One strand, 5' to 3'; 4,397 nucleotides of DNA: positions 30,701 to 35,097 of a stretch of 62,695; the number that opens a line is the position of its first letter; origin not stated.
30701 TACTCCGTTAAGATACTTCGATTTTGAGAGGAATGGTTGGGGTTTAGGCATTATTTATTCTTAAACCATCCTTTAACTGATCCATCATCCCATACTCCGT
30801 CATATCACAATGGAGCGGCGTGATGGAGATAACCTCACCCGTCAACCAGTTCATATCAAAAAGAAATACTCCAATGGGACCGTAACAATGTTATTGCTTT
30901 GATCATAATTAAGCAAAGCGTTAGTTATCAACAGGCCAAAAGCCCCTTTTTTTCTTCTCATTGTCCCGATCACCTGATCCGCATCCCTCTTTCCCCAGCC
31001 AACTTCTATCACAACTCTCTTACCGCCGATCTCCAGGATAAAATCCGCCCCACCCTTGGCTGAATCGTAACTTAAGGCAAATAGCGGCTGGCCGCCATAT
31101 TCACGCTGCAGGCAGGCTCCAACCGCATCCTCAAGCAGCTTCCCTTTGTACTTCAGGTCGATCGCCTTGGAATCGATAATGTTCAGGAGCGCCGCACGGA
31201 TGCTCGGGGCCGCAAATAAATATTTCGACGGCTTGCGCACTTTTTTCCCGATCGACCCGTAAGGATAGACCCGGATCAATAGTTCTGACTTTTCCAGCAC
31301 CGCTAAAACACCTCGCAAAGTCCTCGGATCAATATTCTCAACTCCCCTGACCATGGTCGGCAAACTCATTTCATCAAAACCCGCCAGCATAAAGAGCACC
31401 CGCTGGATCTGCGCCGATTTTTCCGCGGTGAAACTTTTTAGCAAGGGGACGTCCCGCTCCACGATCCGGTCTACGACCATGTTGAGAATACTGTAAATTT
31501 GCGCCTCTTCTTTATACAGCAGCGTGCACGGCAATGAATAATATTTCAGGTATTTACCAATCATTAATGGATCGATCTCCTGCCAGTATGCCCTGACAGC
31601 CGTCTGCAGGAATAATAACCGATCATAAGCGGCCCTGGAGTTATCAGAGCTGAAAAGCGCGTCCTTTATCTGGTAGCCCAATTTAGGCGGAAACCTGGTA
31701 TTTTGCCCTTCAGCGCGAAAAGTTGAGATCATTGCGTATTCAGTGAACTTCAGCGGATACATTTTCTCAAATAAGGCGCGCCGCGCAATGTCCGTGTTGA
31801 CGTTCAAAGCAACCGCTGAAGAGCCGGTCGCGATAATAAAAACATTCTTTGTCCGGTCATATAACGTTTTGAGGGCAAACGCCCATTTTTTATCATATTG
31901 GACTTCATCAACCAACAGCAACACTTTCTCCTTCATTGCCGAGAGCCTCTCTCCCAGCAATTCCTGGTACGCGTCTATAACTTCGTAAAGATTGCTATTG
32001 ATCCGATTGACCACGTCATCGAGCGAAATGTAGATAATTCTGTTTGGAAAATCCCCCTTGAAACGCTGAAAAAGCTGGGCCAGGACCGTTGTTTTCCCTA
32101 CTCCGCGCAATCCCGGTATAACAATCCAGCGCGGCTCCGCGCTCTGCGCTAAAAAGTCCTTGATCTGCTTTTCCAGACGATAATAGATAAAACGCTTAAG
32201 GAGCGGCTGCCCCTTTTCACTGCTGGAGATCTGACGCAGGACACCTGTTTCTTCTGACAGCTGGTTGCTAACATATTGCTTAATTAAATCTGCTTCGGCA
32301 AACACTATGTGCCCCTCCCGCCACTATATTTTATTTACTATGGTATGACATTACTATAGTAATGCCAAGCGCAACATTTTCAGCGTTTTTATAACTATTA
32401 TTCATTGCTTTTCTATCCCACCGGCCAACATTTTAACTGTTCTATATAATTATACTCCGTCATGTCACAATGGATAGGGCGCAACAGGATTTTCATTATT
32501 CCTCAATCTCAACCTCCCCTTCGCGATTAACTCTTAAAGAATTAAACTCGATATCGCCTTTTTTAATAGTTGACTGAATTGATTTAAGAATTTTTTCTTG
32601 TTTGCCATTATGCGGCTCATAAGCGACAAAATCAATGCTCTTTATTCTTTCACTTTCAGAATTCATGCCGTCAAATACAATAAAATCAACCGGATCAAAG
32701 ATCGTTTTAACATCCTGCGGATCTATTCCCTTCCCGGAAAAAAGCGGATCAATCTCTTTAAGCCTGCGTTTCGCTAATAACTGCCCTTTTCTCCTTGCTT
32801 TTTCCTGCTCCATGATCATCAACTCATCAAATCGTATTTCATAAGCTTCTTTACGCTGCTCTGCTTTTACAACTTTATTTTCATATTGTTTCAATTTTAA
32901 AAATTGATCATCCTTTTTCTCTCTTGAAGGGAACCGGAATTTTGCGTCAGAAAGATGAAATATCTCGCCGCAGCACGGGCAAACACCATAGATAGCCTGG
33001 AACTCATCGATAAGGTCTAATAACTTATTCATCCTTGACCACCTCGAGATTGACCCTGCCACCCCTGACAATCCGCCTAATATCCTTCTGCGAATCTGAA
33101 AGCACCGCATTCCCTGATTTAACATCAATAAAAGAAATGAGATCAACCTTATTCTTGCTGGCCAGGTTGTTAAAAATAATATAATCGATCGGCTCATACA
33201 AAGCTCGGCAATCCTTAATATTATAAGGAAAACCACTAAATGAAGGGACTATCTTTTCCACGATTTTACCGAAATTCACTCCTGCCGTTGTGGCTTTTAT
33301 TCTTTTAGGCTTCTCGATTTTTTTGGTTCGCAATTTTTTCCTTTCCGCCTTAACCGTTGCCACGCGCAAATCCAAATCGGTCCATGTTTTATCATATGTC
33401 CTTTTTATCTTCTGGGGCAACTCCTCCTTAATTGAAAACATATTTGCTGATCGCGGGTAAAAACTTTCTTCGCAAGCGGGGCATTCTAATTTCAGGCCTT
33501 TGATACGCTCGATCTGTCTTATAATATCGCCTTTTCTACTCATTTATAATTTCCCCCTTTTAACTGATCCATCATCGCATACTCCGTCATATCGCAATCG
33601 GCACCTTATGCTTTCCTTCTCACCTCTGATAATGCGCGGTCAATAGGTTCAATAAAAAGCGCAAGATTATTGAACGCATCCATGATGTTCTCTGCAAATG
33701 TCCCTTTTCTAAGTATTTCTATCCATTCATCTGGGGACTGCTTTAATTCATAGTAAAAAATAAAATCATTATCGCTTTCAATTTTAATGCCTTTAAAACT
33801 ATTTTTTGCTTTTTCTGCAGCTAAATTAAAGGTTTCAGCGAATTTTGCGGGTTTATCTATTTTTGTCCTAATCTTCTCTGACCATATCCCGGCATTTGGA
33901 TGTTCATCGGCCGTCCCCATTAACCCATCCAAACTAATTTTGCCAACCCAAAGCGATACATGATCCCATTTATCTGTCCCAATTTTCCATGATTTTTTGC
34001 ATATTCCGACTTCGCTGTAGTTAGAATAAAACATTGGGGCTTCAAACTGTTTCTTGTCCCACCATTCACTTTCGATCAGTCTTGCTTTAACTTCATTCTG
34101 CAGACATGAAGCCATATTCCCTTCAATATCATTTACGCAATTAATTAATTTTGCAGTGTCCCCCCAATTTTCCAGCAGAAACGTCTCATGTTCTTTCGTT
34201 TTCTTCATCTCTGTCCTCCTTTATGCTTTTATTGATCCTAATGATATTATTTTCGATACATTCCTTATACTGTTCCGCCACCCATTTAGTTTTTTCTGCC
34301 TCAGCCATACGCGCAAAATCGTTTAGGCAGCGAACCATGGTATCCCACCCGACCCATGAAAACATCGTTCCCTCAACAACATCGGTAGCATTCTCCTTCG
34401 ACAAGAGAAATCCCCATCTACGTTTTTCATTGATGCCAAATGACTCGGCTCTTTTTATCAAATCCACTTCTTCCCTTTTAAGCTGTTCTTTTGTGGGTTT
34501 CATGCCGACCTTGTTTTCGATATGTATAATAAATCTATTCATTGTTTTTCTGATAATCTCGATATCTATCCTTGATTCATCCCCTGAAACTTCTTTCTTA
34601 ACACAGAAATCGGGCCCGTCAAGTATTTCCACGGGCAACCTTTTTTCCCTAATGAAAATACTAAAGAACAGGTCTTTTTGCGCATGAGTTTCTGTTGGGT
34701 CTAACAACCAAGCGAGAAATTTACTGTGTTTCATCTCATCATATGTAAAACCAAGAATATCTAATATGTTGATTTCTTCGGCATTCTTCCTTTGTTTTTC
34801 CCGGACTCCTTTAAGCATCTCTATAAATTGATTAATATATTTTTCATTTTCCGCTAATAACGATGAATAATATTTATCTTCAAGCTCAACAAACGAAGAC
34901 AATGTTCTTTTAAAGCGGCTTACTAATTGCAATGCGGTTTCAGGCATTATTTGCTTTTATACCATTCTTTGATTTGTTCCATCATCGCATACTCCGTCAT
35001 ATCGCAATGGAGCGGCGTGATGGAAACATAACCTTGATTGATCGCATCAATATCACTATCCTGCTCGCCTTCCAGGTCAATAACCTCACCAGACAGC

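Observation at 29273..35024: Cassette array stacked at the surE 3' end, each unit bounded by a copy of the surE terminus, with no recombinase in sight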

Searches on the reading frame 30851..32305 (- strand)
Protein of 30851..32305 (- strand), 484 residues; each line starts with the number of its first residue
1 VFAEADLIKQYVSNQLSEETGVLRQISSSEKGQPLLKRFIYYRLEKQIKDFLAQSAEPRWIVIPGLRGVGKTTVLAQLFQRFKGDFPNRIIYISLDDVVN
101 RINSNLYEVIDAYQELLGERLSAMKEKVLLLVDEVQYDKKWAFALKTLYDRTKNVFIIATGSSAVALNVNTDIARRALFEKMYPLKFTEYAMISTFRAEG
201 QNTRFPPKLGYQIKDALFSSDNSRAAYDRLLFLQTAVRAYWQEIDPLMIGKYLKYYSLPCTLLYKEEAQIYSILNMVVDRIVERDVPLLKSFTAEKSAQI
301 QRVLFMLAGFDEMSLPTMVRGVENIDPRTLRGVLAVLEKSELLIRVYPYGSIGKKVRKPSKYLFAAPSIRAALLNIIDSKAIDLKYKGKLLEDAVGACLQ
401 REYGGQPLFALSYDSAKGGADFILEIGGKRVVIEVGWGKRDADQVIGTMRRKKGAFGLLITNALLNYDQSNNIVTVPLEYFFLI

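Call 7: search_protein_families(library=pfam, proteins=[window:30851-32305:-], max_evalue=0.01)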
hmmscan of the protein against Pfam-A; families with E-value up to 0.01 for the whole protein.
window:30851-32305:- (484 aa): 8 families
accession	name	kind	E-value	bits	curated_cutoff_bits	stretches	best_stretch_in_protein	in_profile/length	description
PF13173.12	AAA_14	-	2.2e-26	92.8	27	1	59-190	3-128/129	AAA domain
PF13635.12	DUF4143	-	4.7e-11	43.1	28.1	1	295-437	11-159/160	Domain of unknown function (DUF4143)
PF00931.28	NB-ARC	-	5.5e-06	26.3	23.5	1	46-167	6-142/248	NB-ARC domain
PF13401.12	AAA_22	-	2.2e-05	25.2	27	1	59-161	6-122/130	AAA domain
PF25199.1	nSTAND_NTPase5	-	4.8e-05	23.6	34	1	44-160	24-131/145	Novel STAND NTPase 5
PF01637.24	ATPase_2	-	7.4e-05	23.1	33.2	1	53-158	15-115/225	ATPase domain predominantly from Archaea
PF13191.12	AAA_16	-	0.00013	22.9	32.6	1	47-92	11-62/167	AAA ATPase domain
PF13671.12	AAA_33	-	0.0016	19.1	27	1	61-116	2-51/143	AAA domain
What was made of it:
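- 30851..32305 (-): Unit C: AAA_14/DUF4143 ATPase (484 aa), preceded by 107 nt of non-coding DNA (32306-32412). Pfam AAA_14 E 2.2e-26 and DUF4143 E 4.7e-11 (call 7).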

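Call 53: search_protein_families(library=padloc, proteins=[window:30851-32305:-], max_evalue=0.001)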
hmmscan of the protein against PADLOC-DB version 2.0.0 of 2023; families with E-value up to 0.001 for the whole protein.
window:30851-32305:- (484 aa): 7 families
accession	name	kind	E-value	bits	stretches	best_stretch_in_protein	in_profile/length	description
PDLC04787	PDC-S01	-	5e-29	99.4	1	52-441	21-361/412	-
PDLC04789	PDC-S01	-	4.9e-21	73.2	1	51-396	10-296/375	-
PDLC04791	PDC-S01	-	4.9e-20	69.6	2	57-168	18-126/395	-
PDLC04786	PDC-S01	-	6.7e-18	62.7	2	57-191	19-154/439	-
PDLC04790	PDC-S01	-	7.9e-14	49.2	2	272-450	197-380/422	-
PDLC04788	PDC-S01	-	9e-12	42.6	1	54-191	15-151/448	-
PDLC04792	PDC-S01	-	3e-07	27.4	1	43-196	5-157/452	-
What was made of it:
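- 30851..32305 (-): PADLOC PDC-S01 E 5e-29 (call 53).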

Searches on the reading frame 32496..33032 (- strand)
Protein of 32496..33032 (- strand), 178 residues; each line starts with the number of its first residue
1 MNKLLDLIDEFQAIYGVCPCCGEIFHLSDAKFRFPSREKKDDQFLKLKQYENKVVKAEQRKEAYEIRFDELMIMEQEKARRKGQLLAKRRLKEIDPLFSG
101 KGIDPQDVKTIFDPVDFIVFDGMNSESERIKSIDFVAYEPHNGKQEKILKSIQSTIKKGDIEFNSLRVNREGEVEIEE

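Call 7: search_protein_families(library=pfam, proteins=[window:32496-33032:-], max_evalue=0.01)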
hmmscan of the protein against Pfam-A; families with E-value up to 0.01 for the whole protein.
window:32496-33032:- (178 aa): 1 family
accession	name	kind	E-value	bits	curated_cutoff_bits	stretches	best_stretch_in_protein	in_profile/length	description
PF10107.15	Endonuc_Holl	-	4.8e-10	39.9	23.8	1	45-167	31-158/159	Endonuclease related to archaeal Holliday junction resolvase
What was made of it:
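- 32496..33032 (-): Unit B gene 2: Hjc-related endonuclease (PF10107), 178 aa. Overlaps gene 1 by 8 nt. Pfam E 4.8e-10 (call 7).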

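Call 53: search_protein_families(library=padloc, proteins=[window:32496-33032:-], max_evalue=0.001)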
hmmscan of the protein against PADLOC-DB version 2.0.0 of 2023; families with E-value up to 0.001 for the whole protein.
window:32496-33032:- (178 aa): 0 families

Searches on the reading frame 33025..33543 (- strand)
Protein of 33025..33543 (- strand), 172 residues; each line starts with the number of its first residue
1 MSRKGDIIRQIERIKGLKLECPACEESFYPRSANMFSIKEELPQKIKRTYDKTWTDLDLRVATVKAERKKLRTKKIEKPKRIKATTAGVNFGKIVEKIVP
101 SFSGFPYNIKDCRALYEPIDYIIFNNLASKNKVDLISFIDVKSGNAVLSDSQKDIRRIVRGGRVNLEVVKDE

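Call 7: search_protein_families(library=pfam, proteins=[window:33025-33543:-], max_evalue=0.01)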
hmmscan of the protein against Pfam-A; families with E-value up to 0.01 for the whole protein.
window:33025-33543:- (172 aa): 1 family
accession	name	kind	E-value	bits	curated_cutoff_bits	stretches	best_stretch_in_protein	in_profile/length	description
PF10107.15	Endonuc_Holl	-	1.1e-21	77.7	23.8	1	47-170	32-158/159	Endonuclease related to archaeal Holliday junction resolvase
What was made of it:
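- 33025..33543 (-): Unit B gene 1: Hjc-related endonuclease (PF10107), 172 aa. Pfam E 1.1e-21 (call 7).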

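Call 53: search_protein_families(library=padloc, proteins=[window:33025-33543:-], max_evalue=0.001)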
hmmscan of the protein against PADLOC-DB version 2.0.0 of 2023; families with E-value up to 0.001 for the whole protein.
window:33025-33543:- (172 aa): 0 families

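Call 56: search_protein_families(library=phrogs, proteins=[window:33025-33543:-], max_evalue=0.001)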
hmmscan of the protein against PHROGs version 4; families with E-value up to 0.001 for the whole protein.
window:33025-33543:- (172 aa): 0 families

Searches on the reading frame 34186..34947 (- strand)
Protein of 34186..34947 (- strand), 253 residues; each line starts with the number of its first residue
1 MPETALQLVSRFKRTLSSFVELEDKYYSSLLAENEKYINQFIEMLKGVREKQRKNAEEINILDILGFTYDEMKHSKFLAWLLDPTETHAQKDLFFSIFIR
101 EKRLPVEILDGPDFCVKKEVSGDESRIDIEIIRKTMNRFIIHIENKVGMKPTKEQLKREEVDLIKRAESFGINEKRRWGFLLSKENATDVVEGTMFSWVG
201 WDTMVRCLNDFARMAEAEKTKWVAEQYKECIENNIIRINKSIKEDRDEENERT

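Call 7: search_protein_families(library=pfam, proteins=[window:34186-34947:-], max_evalue=0.01)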
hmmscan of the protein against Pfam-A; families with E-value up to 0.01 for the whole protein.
window:34186-34947:- (253 aa): 1 family
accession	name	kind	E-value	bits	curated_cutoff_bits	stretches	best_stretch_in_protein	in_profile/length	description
PF14281.12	PDDEXK_4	-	1.9e-19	70.8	22.3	1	60-233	2-154/183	PD-(D/E)XK nuclease superfamily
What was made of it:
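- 34186..34947 (-): Unit A gene 1: PD-(D/E)xK nuclease (PDDEXK_4, 253 aa). It starts with codons borrowed from the DUF2779 start. Pfam E 1.9e-19 (call 7).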

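Call 42: find_homologous_proteins(query=window:34186-34947:-, max_evalue=0.00001)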
Query window:34186-34947:- (253 aa): 33 proteins with E <= 0.00001 among 365 candidates.
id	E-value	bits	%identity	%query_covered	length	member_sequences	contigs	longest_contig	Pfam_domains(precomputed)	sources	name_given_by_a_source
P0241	4.1e-161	552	99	100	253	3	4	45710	PF14281.13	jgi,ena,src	-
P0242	1.4e-63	233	50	91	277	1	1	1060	PF14281.13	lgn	-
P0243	2.2e-63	232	49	91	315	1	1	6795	PF14281.13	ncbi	ncbi:MAG: PD-(D/E)XK nuclease family protein [candidate division WOR-3 bacterium]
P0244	7.4e-62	227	50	93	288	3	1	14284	PF14281.13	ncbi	ncbi:MAG: PD-(D/E)XK nuclease family protein [bacterium]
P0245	3.5e-61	225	51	88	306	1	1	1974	PF14281.13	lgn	-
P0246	5.0e-59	218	50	88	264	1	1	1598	PF14281.13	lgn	-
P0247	7.5e-58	214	46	98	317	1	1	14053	PF14281.13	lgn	-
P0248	1.0e-54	204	49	83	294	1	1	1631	PF14281.13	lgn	-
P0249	1.1e-54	204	54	74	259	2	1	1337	PF14281.13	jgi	-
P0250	3.1e-52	195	45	88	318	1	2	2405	PF14281.13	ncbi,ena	-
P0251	2.2e-50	189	42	96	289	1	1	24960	PF14281.13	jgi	jgi:hypothetical protein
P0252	6.9e-49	185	43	98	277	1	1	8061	PF14281.13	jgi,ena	-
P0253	9.4e-46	174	41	92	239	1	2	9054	PF14281.13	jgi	jgi:hypothetical protein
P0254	3.6e-45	172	51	64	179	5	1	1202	PF14281.13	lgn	-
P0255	2.4e-44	170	46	79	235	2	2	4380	PF14281.13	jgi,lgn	-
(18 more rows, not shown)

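Call 53: search_protein_families(library=padloc, proteins=[window:34186-34947:-], max_evalue=0.001)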
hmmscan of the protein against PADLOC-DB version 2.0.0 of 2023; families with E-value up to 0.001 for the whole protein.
window:34186-34947:- (253 aa): 14 families
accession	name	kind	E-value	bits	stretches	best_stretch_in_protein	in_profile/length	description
PDLC04972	PDC-S26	-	1.1e-20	72.3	1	33-237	6-211/397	-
PDLC04983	PDC-S26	-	5.1e-18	63.7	1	39-158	11-132/413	-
PDLC04977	PDC-S26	-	6.8e-18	62.9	1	51-237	22-211/400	-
PDLC04974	PDC-S26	-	5.9e-16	56.7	1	35-158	8-138/401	-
PDLC04980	PDC-S26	-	2e-15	55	1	40-158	12-137/389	-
PDLC04971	PDC-S26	-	7.1e-12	42.9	1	58-210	33-193/415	-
PDLC04975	PDC-S26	-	2.8e-09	34.7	1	40-147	4-108/351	-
PDLC04969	PDC-S26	-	2.2e-08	31.6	1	39-147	7-115/367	-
PDLC04976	PDC-S26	-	5.2e-08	30.4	1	47-166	20-142/451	-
PDLC04982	PDC-S26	-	2e-06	25.3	1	35-147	5-123/392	-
PDLC04970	PDC-S26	-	4.6e-05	20.8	1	34-148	5-119/373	-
PDLC04973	PDC-S26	-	9.2e-05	19.9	1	38-149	21-133/394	-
PDLC04981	PDC-S26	-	0.00018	19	1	39-147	5-111/358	-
PDLC02122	Csn2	-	0.00077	16.6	0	20-92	14-84/328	-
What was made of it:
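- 34186..34947 (-): PADLOC PDC-S26 E 1e-20 (call 53).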
